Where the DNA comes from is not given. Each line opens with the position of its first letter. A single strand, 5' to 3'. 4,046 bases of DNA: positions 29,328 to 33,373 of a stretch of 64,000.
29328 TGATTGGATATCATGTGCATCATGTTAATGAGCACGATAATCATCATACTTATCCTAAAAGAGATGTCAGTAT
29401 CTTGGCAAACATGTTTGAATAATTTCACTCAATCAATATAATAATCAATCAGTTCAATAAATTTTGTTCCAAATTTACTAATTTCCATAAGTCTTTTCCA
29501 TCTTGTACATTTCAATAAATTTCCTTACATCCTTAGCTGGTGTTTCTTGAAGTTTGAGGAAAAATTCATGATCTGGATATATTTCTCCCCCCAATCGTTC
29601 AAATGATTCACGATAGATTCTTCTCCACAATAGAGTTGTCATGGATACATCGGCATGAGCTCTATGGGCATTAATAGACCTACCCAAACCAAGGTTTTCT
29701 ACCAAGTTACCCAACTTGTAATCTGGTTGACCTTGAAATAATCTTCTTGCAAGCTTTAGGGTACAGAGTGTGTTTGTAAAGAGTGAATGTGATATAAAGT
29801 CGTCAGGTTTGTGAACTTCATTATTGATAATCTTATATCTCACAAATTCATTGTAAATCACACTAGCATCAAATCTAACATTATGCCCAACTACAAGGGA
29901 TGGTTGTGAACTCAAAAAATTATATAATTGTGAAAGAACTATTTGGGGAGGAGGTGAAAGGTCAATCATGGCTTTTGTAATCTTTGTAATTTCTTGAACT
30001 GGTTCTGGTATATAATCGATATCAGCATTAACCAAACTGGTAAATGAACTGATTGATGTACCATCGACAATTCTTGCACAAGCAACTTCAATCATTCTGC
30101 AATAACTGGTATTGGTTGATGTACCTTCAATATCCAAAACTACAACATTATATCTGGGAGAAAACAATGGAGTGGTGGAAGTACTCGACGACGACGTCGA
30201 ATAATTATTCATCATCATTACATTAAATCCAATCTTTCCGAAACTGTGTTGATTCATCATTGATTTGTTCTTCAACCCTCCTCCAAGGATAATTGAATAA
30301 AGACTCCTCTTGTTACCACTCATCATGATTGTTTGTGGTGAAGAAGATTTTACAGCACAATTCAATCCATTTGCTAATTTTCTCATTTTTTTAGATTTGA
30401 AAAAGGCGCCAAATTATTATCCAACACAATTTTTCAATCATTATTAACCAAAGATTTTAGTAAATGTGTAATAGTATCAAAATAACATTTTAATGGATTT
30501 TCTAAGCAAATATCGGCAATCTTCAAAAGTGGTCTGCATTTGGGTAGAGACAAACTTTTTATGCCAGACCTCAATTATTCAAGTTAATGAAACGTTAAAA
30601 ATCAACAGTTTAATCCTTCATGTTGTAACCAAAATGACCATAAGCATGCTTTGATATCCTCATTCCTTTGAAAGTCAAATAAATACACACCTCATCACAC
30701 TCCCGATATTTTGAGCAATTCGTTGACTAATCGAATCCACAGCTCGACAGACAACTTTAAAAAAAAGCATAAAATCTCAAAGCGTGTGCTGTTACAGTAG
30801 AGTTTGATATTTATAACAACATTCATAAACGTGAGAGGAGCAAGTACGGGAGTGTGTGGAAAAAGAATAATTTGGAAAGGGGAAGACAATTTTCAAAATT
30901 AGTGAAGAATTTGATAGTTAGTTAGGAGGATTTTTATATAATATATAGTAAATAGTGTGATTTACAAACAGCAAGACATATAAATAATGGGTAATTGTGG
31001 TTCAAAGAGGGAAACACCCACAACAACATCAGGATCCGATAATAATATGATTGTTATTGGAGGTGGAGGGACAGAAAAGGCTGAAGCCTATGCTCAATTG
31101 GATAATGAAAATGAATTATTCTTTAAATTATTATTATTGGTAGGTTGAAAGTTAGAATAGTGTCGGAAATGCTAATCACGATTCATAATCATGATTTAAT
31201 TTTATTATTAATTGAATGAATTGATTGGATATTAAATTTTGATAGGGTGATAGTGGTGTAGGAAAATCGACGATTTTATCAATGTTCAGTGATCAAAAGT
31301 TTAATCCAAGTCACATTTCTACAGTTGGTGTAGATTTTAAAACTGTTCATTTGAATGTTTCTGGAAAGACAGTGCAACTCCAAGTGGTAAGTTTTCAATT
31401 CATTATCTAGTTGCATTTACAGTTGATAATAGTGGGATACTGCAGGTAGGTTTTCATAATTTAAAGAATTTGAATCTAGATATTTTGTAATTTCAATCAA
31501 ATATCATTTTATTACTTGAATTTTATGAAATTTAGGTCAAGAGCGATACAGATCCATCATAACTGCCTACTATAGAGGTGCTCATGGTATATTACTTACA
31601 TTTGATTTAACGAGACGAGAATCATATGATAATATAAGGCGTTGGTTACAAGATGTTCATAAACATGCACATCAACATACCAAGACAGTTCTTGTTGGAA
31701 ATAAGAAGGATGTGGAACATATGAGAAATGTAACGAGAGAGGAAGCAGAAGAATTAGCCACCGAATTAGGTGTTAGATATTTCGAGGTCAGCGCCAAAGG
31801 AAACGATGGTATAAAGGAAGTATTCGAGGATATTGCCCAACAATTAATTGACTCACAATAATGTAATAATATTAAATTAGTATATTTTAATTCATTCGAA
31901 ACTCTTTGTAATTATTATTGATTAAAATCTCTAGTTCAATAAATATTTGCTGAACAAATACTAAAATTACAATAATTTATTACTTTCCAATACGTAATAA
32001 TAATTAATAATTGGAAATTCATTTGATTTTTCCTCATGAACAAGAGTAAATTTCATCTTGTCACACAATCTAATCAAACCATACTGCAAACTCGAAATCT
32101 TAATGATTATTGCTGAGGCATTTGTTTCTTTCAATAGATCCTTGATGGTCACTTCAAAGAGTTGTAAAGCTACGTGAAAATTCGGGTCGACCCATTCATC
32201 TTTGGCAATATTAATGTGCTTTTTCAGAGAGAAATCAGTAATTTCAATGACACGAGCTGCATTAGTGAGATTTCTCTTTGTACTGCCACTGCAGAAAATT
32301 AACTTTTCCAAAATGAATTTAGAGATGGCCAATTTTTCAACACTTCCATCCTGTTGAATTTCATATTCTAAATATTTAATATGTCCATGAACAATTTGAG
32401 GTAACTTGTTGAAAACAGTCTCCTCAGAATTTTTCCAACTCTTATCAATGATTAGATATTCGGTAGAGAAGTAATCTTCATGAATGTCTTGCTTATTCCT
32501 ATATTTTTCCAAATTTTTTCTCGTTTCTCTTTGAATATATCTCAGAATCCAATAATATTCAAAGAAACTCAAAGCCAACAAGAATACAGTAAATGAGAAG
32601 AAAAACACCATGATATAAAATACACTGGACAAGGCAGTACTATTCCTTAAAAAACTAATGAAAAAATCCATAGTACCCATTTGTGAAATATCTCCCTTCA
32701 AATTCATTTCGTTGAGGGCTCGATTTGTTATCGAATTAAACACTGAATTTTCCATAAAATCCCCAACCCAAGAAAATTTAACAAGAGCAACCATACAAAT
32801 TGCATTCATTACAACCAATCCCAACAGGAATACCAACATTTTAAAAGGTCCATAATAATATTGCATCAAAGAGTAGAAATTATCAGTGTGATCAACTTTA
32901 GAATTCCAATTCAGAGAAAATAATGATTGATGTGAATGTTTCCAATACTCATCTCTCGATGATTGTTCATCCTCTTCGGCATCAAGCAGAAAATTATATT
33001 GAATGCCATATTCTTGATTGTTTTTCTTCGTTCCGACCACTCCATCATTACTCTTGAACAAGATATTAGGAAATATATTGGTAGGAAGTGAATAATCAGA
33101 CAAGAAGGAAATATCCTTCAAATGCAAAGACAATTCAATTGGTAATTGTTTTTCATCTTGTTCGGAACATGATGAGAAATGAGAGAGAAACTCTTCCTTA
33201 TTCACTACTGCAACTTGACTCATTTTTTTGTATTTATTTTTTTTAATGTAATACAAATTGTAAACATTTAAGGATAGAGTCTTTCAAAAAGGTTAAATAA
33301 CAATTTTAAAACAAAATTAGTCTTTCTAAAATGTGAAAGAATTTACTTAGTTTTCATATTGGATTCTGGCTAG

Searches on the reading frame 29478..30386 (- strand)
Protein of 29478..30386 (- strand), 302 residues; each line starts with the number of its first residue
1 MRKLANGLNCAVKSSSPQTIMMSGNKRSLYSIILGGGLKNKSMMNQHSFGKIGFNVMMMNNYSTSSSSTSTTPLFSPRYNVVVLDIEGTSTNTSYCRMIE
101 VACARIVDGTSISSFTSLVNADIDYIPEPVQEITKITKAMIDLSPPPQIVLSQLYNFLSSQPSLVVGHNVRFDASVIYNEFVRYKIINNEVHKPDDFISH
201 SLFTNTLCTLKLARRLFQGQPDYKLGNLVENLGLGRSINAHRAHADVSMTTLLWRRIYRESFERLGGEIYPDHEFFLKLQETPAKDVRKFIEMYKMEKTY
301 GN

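Call 24: list_cluster_members(proteins=[window:29478-30386:-, window:26189-27790:-, window:36110-38446:-, P0030, P0032, P0064, P0096, P0120, P0006, P0045])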
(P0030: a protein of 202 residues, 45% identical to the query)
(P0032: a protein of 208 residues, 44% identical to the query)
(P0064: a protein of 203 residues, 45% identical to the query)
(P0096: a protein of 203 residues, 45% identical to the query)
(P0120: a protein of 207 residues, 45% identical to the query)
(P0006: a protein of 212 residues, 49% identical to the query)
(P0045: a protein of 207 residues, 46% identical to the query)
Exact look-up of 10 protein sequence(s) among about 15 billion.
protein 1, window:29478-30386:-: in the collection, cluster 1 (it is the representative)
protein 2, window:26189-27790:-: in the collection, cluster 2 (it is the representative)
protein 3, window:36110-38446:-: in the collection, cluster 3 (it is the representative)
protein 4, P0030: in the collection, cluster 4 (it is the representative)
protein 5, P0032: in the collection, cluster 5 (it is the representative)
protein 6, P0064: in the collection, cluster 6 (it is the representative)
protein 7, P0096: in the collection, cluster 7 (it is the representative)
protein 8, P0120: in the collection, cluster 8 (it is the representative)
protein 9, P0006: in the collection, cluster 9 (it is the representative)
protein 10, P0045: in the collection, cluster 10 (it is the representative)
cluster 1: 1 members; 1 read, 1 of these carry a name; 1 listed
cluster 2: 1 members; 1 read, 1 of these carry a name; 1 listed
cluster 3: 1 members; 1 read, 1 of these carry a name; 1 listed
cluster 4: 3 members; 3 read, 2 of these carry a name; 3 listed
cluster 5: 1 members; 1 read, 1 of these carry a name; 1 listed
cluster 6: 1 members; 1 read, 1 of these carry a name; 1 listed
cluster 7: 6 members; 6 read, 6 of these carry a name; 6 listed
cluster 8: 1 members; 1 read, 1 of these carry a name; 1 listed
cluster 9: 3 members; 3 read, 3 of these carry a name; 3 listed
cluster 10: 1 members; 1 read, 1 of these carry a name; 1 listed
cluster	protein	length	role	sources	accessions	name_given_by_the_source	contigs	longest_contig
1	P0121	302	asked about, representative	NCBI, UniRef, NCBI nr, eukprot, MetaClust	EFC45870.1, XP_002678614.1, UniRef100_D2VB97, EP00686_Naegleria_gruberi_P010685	predicted protein [Naegleria gruberi] | Predicted protein n=1 Tax=Naegleria gruberi TaxID=5762 RepID=D2VB97_NAEGR | uncharacterized protein NAEGRDRAFT_66139 [Naegleria gruberi]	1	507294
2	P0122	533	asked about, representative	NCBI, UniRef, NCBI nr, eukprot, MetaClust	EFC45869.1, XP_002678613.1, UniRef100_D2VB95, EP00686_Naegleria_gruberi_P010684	predicted protein [Naegleria gruberi] | Predicted protein n=1 Tax=Naegleria gruberi TaxID=5762 RepID=D2VB95_NAEGR | uncharacterized protein NAEGRDRAFT_66137 [Naegleria gruberi]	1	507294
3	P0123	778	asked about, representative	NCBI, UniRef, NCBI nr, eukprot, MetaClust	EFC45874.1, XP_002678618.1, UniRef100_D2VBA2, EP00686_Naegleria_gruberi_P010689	predicted protein [Naegleria gruberi] | Predicted protein n=1 Tax=Naegleria gruberi TaxID=5762 RepID=D2VBA2_NAEGR | uncharacterized protein NAEGRDRAFT_66144 [Naegleria gruberi]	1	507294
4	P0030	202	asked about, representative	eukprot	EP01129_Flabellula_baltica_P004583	TRINITY_DN15_c0_g1_i1.p1 TRINITY_DN15_c0_g1~~TRINITY_DN15_c0_g1_i1.p1 ORF type:complete ...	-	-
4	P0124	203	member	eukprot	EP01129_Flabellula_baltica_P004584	TRINITY_DN15_c0_g2_i1.p1 TRINITY_DN15_c0_g2~~TRINITY_DN15_c0_g2_i1.p1 ORF type:complete ...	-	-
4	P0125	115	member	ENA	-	-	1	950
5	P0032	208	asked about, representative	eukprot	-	TRINITY_DN4191_c0_g1_i1.p1 TRINITY_DN4191_c0_g1~~TRINITY_DN4191_c0_g1_i1.p1 ORF ...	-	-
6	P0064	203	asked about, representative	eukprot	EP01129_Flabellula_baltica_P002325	TRINITY_DN12144_c0_g1_i1.p1 TRINITY_DN12144_c0_g1~~TRINITY_DN12144_c0_g1_i1.p1 ORF ...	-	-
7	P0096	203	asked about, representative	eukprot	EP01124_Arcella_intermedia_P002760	TRINITY_DN114_c0_g2_i1.p1 TRINITY_DN114_c0_g2~~TRINITY_DN114_c0_g2_i1.p1 ORF ...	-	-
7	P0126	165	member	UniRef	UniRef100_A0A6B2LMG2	Uncharacterized protein n=1 Tax=Arcella intermedia TaxID=1963864 RepID=A0A6B2LMG2_9EUKA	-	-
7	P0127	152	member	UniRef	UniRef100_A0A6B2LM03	Uncharacterized protein n=1 Tax=Arcella intermedia TaxID=1963864 RepID=A0A6B2LM03_9EUKA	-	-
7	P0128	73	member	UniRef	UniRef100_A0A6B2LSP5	Uncharacterized protein n=1 Tax=Arcella intermedia TaxID=1963864 RepID=A0A6B2LSP5_9EUKA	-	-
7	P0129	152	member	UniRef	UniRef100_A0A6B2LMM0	Uncharacterized protein n=2 Tax=Arcella intermedia TaxID=1963864 RepID=A0A6B2LMM0_9EUKA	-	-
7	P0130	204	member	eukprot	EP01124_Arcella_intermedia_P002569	TRINITY_DN113_c0_g1_i1.p1 TRINITY_DN113_c0_g1~~TRINITY_DN113_c0_g1_i1.p1 ORF ...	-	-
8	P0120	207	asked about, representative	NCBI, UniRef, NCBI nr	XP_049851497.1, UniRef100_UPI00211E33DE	uncharacterized protein LOC126326081 [Schistocerca gregaria] | uncharacterized protein LOC126326081 n=1 Tax=Schistocerca gregaria TaxID=7010 ...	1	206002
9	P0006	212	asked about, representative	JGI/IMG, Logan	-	small GTP-binding protein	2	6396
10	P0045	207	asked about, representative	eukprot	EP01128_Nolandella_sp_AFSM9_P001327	TRINITY_DN11451_c0_g1_i1.p1 TRINITY_DN11451_c0_g1~~TRINITY_DN11451_c0_g1_i1.p1 ORF ...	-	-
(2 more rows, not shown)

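Call 25: find_encoding_contigs(protein=window:29478-30386:-, flank=6000, max_places=2)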
Protein window:29478-30386:- (302 aa): no gene with exactly this product is on record in the collection.

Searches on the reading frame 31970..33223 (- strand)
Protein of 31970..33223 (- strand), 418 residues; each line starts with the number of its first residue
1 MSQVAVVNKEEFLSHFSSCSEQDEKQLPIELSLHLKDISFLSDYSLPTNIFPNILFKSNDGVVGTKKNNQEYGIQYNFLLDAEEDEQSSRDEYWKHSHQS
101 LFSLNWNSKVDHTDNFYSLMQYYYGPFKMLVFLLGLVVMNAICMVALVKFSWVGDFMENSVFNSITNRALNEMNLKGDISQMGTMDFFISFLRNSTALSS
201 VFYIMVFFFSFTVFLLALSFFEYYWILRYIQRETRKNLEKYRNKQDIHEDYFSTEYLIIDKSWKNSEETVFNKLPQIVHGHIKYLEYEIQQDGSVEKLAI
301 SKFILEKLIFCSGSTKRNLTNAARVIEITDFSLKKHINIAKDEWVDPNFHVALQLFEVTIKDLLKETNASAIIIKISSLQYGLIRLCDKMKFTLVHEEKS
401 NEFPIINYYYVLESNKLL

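Call 56: find_encoding_contigs(protein=P0134, flank=3000, max_places=3)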
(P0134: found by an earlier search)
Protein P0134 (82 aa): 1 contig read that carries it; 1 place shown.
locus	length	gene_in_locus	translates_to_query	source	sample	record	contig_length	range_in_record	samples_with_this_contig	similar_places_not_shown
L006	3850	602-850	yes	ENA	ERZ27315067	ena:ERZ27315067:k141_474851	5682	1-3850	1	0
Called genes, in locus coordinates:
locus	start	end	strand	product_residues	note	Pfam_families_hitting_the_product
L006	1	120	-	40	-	?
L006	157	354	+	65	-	-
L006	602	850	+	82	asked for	PF00071:Ras, PF08477:Roc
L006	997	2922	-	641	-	PF17681:GCP_N_terminal, PF04130:GCP_C_terminal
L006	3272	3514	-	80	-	-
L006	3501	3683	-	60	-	-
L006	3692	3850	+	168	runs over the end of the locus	-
